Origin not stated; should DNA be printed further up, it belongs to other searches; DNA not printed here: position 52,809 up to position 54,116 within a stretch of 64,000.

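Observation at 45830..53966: Legionaminic-acid-like pathway in which a formyltransferase replaces the expected N-acetyltransferase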

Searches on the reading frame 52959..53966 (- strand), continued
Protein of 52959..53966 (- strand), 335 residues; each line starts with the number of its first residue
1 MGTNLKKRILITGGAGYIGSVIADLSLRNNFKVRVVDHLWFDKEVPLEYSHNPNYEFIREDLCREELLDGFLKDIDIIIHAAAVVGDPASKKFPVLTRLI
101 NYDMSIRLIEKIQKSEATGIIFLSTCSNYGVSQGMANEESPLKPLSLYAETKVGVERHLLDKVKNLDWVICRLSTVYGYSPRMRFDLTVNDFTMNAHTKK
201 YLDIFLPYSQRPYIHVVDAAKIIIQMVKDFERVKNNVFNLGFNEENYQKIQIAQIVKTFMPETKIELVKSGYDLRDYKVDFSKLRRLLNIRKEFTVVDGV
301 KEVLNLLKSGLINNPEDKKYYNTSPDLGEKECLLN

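Call 83: search_protein_families(library=pfam, proteins=[P0328, P0353, P0341, P0359, P0338, P0333, P0396, P0395, P0357, P0408], max_evalue=0.00001)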
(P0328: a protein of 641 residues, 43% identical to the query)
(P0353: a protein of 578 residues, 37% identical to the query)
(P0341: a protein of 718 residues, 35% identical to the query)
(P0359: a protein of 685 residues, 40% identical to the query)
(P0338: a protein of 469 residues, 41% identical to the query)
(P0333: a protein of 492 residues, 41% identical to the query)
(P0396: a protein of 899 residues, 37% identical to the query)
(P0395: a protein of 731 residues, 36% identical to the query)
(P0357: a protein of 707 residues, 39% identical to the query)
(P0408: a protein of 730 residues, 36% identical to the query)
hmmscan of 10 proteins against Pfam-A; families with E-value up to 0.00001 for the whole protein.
P0328 (641 aa): 13 families
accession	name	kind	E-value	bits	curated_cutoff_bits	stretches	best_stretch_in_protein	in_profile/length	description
PF01370.27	Epimerase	-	1.7e-46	159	20.9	1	325-559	1-240/240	NAD dependent epimerase/dehydratase family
PF16363.11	GDP_Man_Dehyd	-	1.4e-30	107.3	27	1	326-618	1-329/332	GDP-mannose 4,6 dehydratase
PF04321.23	RmlD_sub_bind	-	2.6e-23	83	27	1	324-605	2-258/287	RmlD substrate binding domain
PF13302.13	Acetyltransf_3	-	3e-23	83.5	25.4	1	10-150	1-138/138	Acetyltransferase (GNAT) domain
PF01073.25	3Beta_HSD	-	1.1e-22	80.9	22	1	327-558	2-248/280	3-beta hydroxysteroid dehydrogenase/isomerase family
PF02719.21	Polysacc_synt_2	-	1.9e-12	47.4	20.2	1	325-441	1-128/293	Polysaccharide biosynthesis protein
PF00583.31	Acetyltransf_1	-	3.9e-12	46.9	20.7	1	53-149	27-116/116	Acetyltransferase (GNAT) family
PF13460.12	NAD_binding_10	-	4.7e-12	46.6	27.2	1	329-493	1-146/184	NAD(P)H-binding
PF13420.13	Acetyltransf_4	-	7.6e-10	39.5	24.3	1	23-168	10-153/155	Acetyltransferase (GNAT) domain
PF05368.20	NmrA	-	4.1e-09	36.9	27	1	323-443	3-109/298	NmrA-like family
PF07993.18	NAD_binding_4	-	1.5e-08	34.6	20.1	1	327-479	1-192/258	Male sterility protein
PF00571.33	CBS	-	2.2e-07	31.5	24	0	198-242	11-56/57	CBS domain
PF13523.12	Acetyltransf_8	-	2e-06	27.9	27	0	96-153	84-141/145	Acetyltransferase (GNAT) domain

P0353 (578 aa): 8 families
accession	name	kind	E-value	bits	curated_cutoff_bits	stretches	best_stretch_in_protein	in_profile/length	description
PF01370.27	Epimerase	-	4.8e-49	167.4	20.9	1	253-487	1-240/240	NAD dependent epimerase/dehydratase family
PF16363.11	GDP_Man_Dehyd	-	9.5e-29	101.3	27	1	254-548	1-331/332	GDP-mannose 4,6 dehydratase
PF01073.25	3Beta_HSD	-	1.1e-18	67.8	22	1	254-474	1-231/280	3-beta hydroxysteroid dehydrogenase/isomerase family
PF00571.33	CBS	-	7.7e-16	58.6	24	1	124-170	8-55/57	CBS domain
PF04321.23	RmlD_sub_bind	-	3.8e-12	46.3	27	1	252-437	2-167/287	RmlD substrate binding domain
PF02719.21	Polysacc_synt_2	-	8.3e-12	45.3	20.2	1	253-369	1-128/293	Polysaccharide biosynthesis protein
PF13460.12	NAD_binding_10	-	1.1e-11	45.4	27.2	1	257-421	1-146/184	NAD(P)H-binding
PF05368.20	NmrA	-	8.7e-08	32.5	27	1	251-369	3-107/298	NmrA-like family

P0341 (718 aa): 9 families
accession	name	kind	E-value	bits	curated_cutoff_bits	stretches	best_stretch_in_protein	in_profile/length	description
PF01370.27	Epimerase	-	1.1e-88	297.2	20.9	2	38-287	1-236/240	NAD dependent epimerase/dehydratase family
PF16363.11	GDP_Man_Dehyd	-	5e-49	168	27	2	39-356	1-330/332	GDP-mannose 4,6 dehydratase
PF01073.25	3Beta_HSD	-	4.7e-33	114.8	22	2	39-278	1-228/280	3-beta hydroxysteroid dehydrogenase/isomerase family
PF04321.23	RmlD_sub_bind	-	3.6e-22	79.2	27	1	446-649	43-244/287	RmlD substrate binding domain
PF02719.21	Polysacc_synt_2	-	3.2e-19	69.7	20.2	2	386-607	1-219/293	Polysaccharide biosynthesis protein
PF07993.18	NAD_binding_4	-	1.6e-16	60.7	20.1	1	430-556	59-209/258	Male sterility protein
PF13460.12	NAD_binding_10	-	4.6e-15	56.4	27.2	1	390-552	1-144/184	NAD(P)H-binding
PF05368.20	NmrA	-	1.7e-13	51.2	27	1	384-510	3-114/298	NmrA-like family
PF00106.31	adh_short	-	5.3e-06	26.5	26.6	0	38-113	3-75/195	short chain dehydrogenase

P0359 (685 aa): 8 families
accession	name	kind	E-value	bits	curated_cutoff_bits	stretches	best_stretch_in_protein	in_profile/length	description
PF01370.27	Epimerase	-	1.2e-47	162.8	20.9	1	341-575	1-240/240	NAD dependent epimerase/dehydratase family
PF16363.11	GDP_Man_Dehyd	-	1.4e-24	87.7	27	1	342-636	1-331/332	GDP-mannose 4,6 dehydratase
PF01073.25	3Beta_HSD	-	4.8e-19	68.9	22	1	342-575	1-249/280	3-beta hydroxysteroid dehydrogenase/isomerase family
PF04321.23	RmlD_sub_bind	-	3.5e-17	62.8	27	1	340-581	2-219/287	RmlD substrate binding domain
PF13727.12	CoA_binding_3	-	7e-12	46.2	25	1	192-310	57-169/175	CoA-binding domain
PF13460.12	NAD_binding_10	-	6.5e-09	36.3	27.2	1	345-491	1-131/184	NAD(P)H-binding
PF02719.21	Polysacc_synt_2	-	2.3e-06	27.5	20.2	1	341-558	1-215/293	Polysaccharide biosynthesis protein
PF05368.20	NmrA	-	2.4e-06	27.8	27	0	340-570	4-212/298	NmrA-like family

P0338 (469 aa): 9 families
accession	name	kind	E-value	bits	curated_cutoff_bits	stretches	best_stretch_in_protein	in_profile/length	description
PF01370.27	Epimerase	-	3.1e-43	148.3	20.9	1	138-373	1-240/240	NAD dependent epimerase/dehydratase family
PF16363.11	GDP_Man_Dehyd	-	1.6e-29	103.9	27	1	139-434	1-331/332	GDP-mannose 4,6 dehydratase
PF01073.25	3Beta_HSD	-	4.6e-23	82.1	22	1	139-314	1-188/280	3-beta hydroxysteroid dehydrogenase/isomerase family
PF04321.23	RmlD_sub_bind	-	1.1e-18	67.7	27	1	137-363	2-202/287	RmlD substrate binding domain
PF00571.33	CBS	-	2.8e-12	47.2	24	1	12-57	11-56/57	CBS domain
PF13460.12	NAD_binding_10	-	3.5e-10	40.5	27.2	1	142-289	1-131/184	NAD(P)H-binding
PF07993.18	NAD_binding_4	-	8.1e-09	35.4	20.1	0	202-309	87-209/258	Male sterility protein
PF05368.20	NmrA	-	2e-08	34.6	27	1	135-253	2-106/298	NmrA-like family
PF02719.21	Polysacc_synt_2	-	1.8e-06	27.8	20.2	0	138-295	1-155/293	Polysaccharide biosynthesis protein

P0333 (492 aa): 8 families
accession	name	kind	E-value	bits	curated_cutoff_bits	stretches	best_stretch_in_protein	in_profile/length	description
PF01370.27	Epimerase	-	1.2e-47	162.8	20.9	1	170-406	1-240/240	NAD dependent epimerase/dehydratase family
PF16363.11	GDP_Man_Dehyd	-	9.6e-33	114.5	27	1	171-467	1-331/332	GDP-mannose 4,6 dehydratase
PF01073.25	3Beta_HSD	-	9.8e-21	74.4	22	1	171-392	1-230/280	3-beta hydroxysteroid dehydrogenase/isomerase family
PF04321.23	RmlD_sub_bind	-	5.6e-18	65.5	27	1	169-397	2-203/287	RmlD substrate binding domain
PF02719.21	Polysacc_synt_2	-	2.6e-14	53.6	20.2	1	170-419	1-241/293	Polysaccharide biosynthesis protein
PF13460.12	NAD_binding_10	-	2e-11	44.6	27.2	1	174-339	1-145/184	NAD(P)H-binding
PF07993.18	NAD_binding_4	-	4.8e-10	39.5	20.1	1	172-345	1-211/258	Male sterility protein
PF05368.20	NmrA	-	2e-08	34.6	27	1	168-293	3-114/298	NmrA-like family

P0396 (899 aa): 10 families
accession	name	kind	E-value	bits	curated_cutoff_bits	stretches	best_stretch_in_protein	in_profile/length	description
PF02397.22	Bac_transf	-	1.4e-58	197.8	27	1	3-192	1-175/179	Bacterial sugar transferase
PF01370.27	Epimerase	-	7.4e-43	147.1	20.9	1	563-797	1-240/240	NAD dependent epimerase/dehydratase family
PF16363.11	GDP_Man_Dehyd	-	2.3e-23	83.6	27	1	564-859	1-332/332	GDP-mannose 4,6 dehydratase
PF01073.25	3Beta_HSD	-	1.8e-21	76.8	22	1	564-803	1-255/280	3-beta hydroxysteroid dehydrogenase/isomerase family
PF04321.23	RmlD_sub_bind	-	1.5e-17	64.1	27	1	562-820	2-235/287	RmlD substrate binding domain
PF13727.12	CoA_binding_3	-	1.3e-13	51.8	25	1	344-503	21-175/175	CoA-binding domain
PF13460.12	NAD_binding_10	-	9.4e-13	48.9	27.2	1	567-728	1-143/184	NAD(P)H-binding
PF05368.20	NmrA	-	9.1e-10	39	27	1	561-679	3-107/298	NmrA-like family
PF02719.21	Polysacc_synt_2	-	6.1e-08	32.6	20.2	1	563-679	1-128/293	Polysaccharide biosynthesis protein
PF07993.18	NAD_binding_4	-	2.1e-06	27.5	20.1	0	565-736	1-212/258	Male sterility protein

P0395 (731 aa): 11 families
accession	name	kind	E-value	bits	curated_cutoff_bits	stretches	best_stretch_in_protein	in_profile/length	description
PF01041.23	DegT_DnrJ_EryC1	-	1.8e-112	376.6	19.8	1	361-712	3-359/360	DegT/DnrJ/EryC1/StrS aminotransferase family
PF01370.27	Epimerase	-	2.9e-42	145.2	20.9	1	10-248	1-240/240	NAD dependent epimerase/dehydratase family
PF16363.11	GDP_Man_Dehyd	-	4.6e-24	85.9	27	1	11-258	1-267/332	GDP-mannose 4,6 dehydratase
PF01073.25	3Beta_HSD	-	2.7e-20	73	22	1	11-164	1-159/280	3-beta hydroxysteroid dehydrogenase/isomerase family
PF04321.23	RmlD_sub_bind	-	5e-12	45.9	27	1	9-233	2-197/287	RmlD substrate binding domain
PF02719.21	Polysacc_synt_2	-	8.7e-12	45.3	20.2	1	10-169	1-156/293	Polysaccharide biosynthesis protein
PF13460.12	NAD_binding_10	-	6.2e-10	39.7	27.2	1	14-142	1-114/184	NAD(P)H-binding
PF05368.20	NmrA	-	5e-09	36.6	27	1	8-129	3-110/298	NmrA-like family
PF07993.18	NAD_binding_4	-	6.5e-09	35.8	20.1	1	12-163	1-189/258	Male sterility protein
PF01053.26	Cys_Met_Meta_PP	-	1e-08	34.6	27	1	380-505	50-175/381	Cys/Met metabolism PLP-dependent enzyme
PF01212.27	Beta_elim_lyase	-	2.4e-07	30.8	27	1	382-561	32-228/288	Beta-eliminating lyase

P0357 (707 aa): 9 families
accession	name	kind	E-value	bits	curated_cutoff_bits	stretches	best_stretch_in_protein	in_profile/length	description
PF01370.27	Epimerase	-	2.7e-45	155.1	20.9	1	146-383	1-240/240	NAD dependent epimerase/dehydratase family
PF16363.11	GDP_Man_Dehyd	-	4.5e-27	95.8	27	1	147-421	1-285/332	GDP-mannose 4,6 dehydratase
PF01073.25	3Beta_HSD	-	3.6e-23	82.4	22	1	147-333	1-200/280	3-beta hydroxysteroid dehydrogenase/isomerase family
PF02348.25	CTP_transf_3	-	5.7e-22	79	22.6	1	482-617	1-130/217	Cytidylyltransferase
PF04321.23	RmlD_sub_bind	-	2.7e-16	59.9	27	1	145-399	2-228/287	RmlD substrate binding domain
PF13460.12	NAD_binding_10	-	5.5e-11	43.1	27.2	1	150-294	1-129/184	NAD(P)H-binding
PF02719.21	Polysacc_synt_2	-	7.5e-11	42.2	20.2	1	146-358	1-210/293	Polysaccharide biosynthesis protein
PF05368.20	NmrA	-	9.1e-11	42.3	27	1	143-269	2-114/298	NmrA-like family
PF00571.33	CBS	-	7.8e-08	33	24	1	7-52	10-55/57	CBS domain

P0408 (730 aa): 10 families
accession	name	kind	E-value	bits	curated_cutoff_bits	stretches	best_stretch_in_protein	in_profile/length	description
PF01370.27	Epimerase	-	6.4e-47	160.4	20.9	1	170-404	1-240/240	NAD dependent epimerase/dehydratase family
PF13487.12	HD_5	-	4.7e-37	127.8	27.2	1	537-700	4-170/170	HD domain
PF16363.11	GDP_Man_Dehyd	-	7.7e-28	98.3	27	1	171-465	1-331/332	GDP-mannose 4,6 dehydratase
PF01073.25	3Beta_HSD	-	2.1e-19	70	22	1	171-384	1-224/280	3-beta hydroxysteroid dehydrogenase/isomerase family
PF04321.23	RmlD_sub_bind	-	9.1e-19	68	27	1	169-423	2-231/287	RmlD substrate binding domain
PF13460.12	NAD_binding_10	-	2.6e-15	57.2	27.2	1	174-339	1-147/184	NAD(P)H-binding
PF01966.28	HD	-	1.5e-12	48.3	22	1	551-668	5-115/116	HD domain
PF02719.21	Polysacc_synt_2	-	8e-12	45.4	20.2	1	170-419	1-243/293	Polysaccharide biosynthesis protein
PF07993.18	NAD_binding_4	-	4.2e-10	39.7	20.1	1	231-384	84-257/258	Male sterility protein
PF05368.20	NmrA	-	5.8e-10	39.7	27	1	168-421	3-232/298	NmrA-like family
